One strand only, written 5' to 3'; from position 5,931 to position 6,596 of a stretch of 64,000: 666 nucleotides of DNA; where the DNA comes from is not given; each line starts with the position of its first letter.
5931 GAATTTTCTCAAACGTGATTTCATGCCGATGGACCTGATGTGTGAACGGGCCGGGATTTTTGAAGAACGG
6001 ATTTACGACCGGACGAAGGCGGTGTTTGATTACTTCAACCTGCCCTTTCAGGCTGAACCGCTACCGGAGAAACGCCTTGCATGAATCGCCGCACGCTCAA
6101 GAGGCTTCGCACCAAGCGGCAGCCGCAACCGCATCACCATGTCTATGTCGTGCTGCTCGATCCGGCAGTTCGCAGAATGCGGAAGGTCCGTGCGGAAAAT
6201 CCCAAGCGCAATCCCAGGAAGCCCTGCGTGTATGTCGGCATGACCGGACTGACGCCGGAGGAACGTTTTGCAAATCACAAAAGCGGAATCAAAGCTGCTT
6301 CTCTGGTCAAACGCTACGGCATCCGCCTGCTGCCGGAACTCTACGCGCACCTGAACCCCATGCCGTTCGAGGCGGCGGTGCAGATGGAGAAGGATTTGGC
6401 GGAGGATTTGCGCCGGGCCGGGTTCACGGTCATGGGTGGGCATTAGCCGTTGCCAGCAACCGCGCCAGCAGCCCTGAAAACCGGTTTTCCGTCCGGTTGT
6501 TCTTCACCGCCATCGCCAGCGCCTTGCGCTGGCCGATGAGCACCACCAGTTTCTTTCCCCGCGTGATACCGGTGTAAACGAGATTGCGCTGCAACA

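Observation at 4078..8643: Candidate uncharacterised module: GHKL-ATPase/HExxH fusion, small conserved protein and GIY-YIG-like protein, converging on RecD2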

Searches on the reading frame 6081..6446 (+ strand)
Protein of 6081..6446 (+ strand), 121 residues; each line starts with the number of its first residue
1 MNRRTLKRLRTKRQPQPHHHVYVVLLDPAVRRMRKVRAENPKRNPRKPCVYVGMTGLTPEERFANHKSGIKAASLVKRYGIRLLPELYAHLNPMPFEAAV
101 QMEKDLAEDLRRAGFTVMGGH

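Call 4: search_protein_families(library=pfam, proteins=[window:6081-6446:+], max_evalue=0.1)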
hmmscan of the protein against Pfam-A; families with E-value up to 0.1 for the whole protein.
window:6081-6446:+ (121 aa): 1 family
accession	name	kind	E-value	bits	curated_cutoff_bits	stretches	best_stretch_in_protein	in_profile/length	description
PF01541.30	GIY-YIG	-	0.005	17.6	22.6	1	44-76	9-40/78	GIY-YIG catalytic domain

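Call 5: search_protein_families(library=padloc, proteins=[window:6081-6446:+], max_evalue=0.1)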
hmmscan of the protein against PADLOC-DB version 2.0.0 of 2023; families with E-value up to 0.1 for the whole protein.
window:6081-6446:+ (121 aa): 0 families

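Call 8: search_protein_families(library=ncbifam, proteins=[window:6081-6446:+], max_evalue=0.1)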
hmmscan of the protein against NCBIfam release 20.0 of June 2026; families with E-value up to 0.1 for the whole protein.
window:6081-6446:+ (121 aa): 0 families

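Call 9: search_protein_families(library=phrogs, proteins=[window:6081-6446:+], max_evalue=0.1)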
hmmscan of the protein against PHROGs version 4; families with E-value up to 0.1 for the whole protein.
window:6081-6446:+ (121 aa): 0 families

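Call 18: find_homologous_proteins(query=window:6081-6446:+)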
Query window:6081-6446:+ (121 aa): 7196 proteins with E <= 0.001 among 7207 candidates; the best 120 are listed.
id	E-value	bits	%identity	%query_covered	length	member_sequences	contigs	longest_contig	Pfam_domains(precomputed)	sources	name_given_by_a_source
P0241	4.6e-75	267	100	100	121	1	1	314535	-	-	-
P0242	6.8e-64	231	86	100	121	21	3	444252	-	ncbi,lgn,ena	-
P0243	1.0e-63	231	86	99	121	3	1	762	-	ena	-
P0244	1.9e-63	230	84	100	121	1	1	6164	-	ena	-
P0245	3.5e-63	229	84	100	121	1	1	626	-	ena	-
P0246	4.4e-63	229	85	100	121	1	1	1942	-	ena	-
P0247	7.9e-63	228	85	100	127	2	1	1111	-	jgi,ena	-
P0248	1.1e-62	227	85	100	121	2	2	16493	-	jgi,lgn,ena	jgi:hypothetical protein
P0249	1.2e-62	227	83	100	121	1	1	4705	-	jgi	jgi:predicted GIY-YIG superfamily endonuclease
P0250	1.5e-62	227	82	100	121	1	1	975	-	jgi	jgi:predicted GIY-YIG superfamily endonuclease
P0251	1.7e-62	227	85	88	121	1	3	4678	-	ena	-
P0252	1.8e-62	227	83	100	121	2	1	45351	-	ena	-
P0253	2.4e-62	226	83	100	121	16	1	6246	-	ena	-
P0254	2.5e-62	226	82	100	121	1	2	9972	-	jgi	jgi:predicted GIY-YIG superfamily endonuclease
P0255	2.7e-62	226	83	100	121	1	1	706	-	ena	-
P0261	9.1e-62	224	83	100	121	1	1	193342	-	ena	-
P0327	8.9e-60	218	79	100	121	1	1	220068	-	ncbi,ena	-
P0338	1.2e-59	218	82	100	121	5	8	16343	-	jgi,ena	jgi:predicted GIY-YIG superfamily endonuclease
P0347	1.5e-59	217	79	100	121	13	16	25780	-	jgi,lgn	jgi:predicted GIY-YIG superfamily endonuclease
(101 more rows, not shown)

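Call 20: find_encoding_contigs(protein=P0242, flank=8000, max_places=3)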
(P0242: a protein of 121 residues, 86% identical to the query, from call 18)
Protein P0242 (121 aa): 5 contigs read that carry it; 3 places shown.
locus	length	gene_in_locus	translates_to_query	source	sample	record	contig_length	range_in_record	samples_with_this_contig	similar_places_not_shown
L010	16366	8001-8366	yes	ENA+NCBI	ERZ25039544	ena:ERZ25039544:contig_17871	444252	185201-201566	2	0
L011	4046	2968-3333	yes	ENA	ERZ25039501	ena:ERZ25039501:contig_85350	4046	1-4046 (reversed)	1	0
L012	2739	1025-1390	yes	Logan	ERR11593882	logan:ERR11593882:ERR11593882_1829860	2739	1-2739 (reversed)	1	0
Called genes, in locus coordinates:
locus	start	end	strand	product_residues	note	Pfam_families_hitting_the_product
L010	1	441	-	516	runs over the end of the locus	PF11074:DUF2779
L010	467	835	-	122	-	-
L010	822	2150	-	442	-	PF00589:Phage_integrase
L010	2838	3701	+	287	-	PF02518:HATPase_c, PF13589:HATPase_c_3 (weak)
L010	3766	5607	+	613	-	PF21180:TOP6A-Spo11_Toprim (weak)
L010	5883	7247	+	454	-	-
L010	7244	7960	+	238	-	PF13361:UvrD_C (faint), PF13538:UvrD_C_2 (faint)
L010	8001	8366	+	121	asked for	-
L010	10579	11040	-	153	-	-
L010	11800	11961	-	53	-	-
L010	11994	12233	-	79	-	-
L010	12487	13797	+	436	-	PF05977:MFS_3, PF07690:MFS_1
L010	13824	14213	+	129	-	-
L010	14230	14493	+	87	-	-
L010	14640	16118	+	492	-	-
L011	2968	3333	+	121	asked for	-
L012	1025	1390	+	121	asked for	-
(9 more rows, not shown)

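Call 21: find_encoding_contigs(protein=P0327, flank=8000, max_places=2)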
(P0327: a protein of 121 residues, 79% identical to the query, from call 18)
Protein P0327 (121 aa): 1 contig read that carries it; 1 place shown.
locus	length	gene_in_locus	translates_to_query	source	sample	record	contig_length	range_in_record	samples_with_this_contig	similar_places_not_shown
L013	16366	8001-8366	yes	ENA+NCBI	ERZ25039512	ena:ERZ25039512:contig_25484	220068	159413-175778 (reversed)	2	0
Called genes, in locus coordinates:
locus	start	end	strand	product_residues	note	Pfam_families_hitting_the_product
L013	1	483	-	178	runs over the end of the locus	PF00347:Ribosomal_L6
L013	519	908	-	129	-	PF00410:Ribosomal_S8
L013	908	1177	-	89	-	PF00253:Ribosomal_S14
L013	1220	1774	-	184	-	PF00281:Ribosomal_L5, PF00673:Ribosomal_L5_C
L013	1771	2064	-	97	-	PF00467:KOW (weak), PF17136:ribosomal_L24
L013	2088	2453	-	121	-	PF00238:Ribosomal_L14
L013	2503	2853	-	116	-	PF00366:Ribosomal_S17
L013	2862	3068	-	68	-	PF00831:Ribosomal_L29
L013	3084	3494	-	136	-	PF00252:Ribosomal_L16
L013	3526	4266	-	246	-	PF07650:KH_2, PF00189:Ribosomal_S3_C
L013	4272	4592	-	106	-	PF00237:Ribosomal_L22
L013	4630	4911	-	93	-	PF00203:Ribosomal_S19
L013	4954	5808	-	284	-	PF00181:Ribosomal_L2_N, PF03947:Ribosomal_L2_C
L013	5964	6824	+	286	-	PF13204:Apiosidase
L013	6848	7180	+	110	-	PF00072:Response_reg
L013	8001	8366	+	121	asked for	-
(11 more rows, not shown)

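Call 22: find_encoding_contigs(protein=P0261, flank=8000, max_places=2)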
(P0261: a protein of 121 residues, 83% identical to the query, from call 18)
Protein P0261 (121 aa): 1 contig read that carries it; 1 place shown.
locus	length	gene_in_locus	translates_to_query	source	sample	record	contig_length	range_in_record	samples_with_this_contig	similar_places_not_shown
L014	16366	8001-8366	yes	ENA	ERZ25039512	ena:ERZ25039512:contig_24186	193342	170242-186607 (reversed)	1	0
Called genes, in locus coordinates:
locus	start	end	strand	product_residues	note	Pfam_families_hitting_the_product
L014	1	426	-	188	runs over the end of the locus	PF00702:Hydrolase, PF13419:HAD_2, PF13242:Hydrolase_like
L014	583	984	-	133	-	-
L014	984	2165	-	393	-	-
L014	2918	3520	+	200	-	-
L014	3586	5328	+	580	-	PF00128:Alpha-amylase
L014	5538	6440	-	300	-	-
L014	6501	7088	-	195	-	-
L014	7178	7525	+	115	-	PF01713:Smr (faint)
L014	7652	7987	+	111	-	-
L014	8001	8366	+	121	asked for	-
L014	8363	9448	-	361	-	PF10009:DUF2252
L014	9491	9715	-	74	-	PF09851:SHOCT (weak)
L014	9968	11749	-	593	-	-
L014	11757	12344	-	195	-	PF13490:zf-HC2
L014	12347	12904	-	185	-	PF04542:Sigma70_r2, PF04545:Sigma70_r4, PF08281:Sigma70_r4_2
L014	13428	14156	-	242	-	PF13187:Fer4_9 (faint), PF12838:Fer4_7 (weak), PF13484:Fer4_16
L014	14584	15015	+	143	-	-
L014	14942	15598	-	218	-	-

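Call 52: find_encoding_contigs(protein=P0347, flank=5000, max_places=10)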
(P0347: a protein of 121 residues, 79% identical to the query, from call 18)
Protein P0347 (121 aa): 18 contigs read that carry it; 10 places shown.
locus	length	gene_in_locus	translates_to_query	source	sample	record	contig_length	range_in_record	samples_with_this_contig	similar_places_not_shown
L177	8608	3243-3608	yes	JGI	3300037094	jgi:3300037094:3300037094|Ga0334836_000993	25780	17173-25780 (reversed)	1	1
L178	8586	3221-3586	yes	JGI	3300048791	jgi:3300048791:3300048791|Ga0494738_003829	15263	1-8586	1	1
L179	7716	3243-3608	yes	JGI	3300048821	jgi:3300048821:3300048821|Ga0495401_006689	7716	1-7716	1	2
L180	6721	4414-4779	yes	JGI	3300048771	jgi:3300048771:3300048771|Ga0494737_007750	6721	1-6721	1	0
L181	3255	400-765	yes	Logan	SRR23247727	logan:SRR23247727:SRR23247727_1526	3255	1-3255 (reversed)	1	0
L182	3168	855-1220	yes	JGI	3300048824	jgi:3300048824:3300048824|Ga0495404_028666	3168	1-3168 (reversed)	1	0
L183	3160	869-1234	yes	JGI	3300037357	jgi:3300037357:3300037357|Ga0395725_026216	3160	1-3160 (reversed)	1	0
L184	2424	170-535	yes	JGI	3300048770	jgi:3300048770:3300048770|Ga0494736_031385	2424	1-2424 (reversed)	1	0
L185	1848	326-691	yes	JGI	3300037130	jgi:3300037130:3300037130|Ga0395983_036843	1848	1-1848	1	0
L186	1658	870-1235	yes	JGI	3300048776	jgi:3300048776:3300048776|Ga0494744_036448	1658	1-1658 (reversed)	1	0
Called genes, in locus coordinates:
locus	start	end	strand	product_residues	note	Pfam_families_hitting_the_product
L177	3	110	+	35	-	?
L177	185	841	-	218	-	-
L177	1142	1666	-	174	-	-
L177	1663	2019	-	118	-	-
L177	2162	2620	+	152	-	-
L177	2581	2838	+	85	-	-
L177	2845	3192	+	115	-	-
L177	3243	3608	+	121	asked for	-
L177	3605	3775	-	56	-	-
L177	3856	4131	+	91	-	-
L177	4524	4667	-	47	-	-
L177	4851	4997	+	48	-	-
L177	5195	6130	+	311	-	PF01656:CbiA, PF09140:MipZ (faint), PF13614:AAA_31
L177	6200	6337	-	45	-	-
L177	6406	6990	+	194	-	-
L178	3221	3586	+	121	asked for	-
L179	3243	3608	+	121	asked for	-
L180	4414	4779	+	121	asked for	-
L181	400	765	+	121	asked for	-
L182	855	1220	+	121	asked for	-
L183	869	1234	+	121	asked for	-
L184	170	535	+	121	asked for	-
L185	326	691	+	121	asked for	-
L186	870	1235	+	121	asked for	-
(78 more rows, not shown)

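Call 53: find_encoding_contigs(protein=P0338, flank=5000, max_places=10)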
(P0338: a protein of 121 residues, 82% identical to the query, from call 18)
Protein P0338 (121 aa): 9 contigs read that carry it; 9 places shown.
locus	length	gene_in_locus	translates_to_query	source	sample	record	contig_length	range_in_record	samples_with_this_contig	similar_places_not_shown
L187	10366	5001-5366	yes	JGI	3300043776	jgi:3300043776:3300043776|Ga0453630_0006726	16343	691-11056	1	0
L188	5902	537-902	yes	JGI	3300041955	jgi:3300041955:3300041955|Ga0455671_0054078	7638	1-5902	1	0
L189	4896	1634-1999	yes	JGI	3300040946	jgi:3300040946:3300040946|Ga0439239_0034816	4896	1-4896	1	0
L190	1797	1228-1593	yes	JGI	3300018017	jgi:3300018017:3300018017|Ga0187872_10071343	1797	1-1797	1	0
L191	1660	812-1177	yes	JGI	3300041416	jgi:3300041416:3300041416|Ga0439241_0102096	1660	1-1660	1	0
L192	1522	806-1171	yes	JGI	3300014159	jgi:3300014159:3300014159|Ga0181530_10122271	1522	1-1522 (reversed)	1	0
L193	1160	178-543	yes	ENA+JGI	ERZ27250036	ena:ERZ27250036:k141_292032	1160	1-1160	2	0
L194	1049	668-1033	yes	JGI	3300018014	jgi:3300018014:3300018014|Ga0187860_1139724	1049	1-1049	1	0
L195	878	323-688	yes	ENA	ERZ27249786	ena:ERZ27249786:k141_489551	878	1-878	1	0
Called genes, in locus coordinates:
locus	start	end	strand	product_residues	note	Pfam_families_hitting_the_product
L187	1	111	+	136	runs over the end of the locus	PF00589:Phage_integrase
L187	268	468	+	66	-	-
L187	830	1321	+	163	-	-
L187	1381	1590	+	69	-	-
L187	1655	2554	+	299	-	PF06685:DUF1186, PF02810:SEC-C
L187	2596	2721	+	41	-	-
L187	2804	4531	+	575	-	-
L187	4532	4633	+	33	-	-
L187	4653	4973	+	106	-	-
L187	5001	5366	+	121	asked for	-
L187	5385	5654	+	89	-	-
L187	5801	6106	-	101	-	-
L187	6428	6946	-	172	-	PF00515:TPR_1 (faint), PF07719:TPR_2 (faint), PF13181:TPR_8 (faint), PF13374:TPR_10 (faint), PF13414:TPR_11 (faint), PF13424:TPR_12 (faint), PF13428:TPR_14 (faint), PF14559:TPR_19 (faint), +1 more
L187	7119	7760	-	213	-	-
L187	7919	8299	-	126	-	-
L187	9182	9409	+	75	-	-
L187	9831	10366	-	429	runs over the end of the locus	PF10282:Lactonase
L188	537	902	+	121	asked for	-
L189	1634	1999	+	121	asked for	-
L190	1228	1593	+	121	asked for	-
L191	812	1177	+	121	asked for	-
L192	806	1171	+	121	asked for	-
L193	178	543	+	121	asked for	-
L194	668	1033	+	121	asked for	-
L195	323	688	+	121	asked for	-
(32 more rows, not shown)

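Call 62: search_protein_families(library=pfam, proteins=[L014:7652-7987:+, L187:4653-4973:+], max_evalue=0.05)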
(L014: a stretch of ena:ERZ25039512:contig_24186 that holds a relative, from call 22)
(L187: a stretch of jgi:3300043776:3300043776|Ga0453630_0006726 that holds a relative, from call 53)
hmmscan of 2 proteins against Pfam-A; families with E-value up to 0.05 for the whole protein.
L014:7652-7987:+ (111 aa): 1 family
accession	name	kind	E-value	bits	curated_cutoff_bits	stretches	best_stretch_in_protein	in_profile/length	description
PF02878.22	PGM_PMM_I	-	0.021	15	22.5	1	48-81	3-36/138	Phosphoglucomutase/phosphomannomutase, alpha/beta/alpha domain I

L187:4653-4973:+ (106 aa): 1 family
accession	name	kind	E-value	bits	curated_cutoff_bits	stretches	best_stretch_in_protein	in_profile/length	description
PF18692.7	DUF5640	-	0.047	14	28.5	0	35-82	4-51/85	Family of unknown function (DUF5640)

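Call 77: search_solved_structures(query=A6, max_evalue=10, show_alignments=3)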
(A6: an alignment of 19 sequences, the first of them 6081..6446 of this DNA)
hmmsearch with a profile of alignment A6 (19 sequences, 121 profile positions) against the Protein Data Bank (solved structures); distinct sequences matched with E-value up to 10: 3.
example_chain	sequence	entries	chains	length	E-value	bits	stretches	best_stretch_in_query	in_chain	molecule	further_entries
5hc3_A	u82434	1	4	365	0.26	14.7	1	16-86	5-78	Lipolytic enzyme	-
5hc2_A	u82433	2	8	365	0.26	14.7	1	16-86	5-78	Lipolytic enzyme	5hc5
5hc0_A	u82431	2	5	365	0.26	14.7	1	16-86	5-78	Lipolytic enzyme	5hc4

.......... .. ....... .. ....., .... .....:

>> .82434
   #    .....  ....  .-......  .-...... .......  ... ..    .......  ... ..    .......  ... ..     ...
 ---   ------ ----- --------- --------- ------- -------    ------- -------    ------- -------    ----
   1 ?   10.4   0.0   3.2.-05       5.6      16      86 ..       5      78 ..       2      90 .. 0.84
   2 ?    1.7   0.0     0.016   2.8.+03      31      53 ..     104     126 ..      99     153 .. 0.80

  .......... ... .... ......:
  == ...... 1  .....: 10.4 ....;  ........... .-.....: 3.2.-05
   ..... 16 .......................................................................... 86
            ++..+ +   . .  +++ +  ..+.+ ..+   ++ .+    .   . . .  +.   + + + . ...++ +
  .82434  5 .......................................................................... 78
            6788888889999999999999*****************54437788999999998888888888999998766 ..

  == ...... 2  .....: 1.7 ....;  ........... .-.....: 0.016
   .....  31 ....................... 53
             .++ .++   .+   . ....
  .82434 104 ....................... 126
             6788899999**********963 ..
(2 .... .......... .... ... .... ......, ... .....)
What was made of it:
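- Tried and rejected: PDB profile search for C. The only match was an artefact on a His-tag (call 77).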

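Call 78: search_protein_families(library=pfam, alignment_id=A6, max_evalue=0.05)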
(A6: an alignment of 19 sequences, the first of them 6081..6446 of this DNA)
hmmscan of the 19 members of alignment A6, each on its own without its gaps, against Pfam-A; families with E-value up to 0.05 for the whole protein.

A. member 1, window:6081-6446:+ (121 aa): 1 family
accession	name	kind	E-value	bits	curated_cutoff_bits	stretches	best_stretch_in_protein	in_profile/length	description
PF01541.30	GIY-YIG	-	0.005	17.6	22.6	1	44-76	9-40/78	GIY-YIG catalytic domain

B. families by the number of members that match (of 19 scanned): 2 families
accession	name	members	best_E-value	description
PF01541.30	GIY-YIG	14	0.0013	GIY-YIG catalytic domain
PF12401.13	FhaA_N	1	0.023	FhaA, N-terminal domain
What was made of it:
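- On GIY-YIG nuclease superfamily (gene C): Fourteen of 19 relatives match below threshold, best 0.0013 (call 78).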
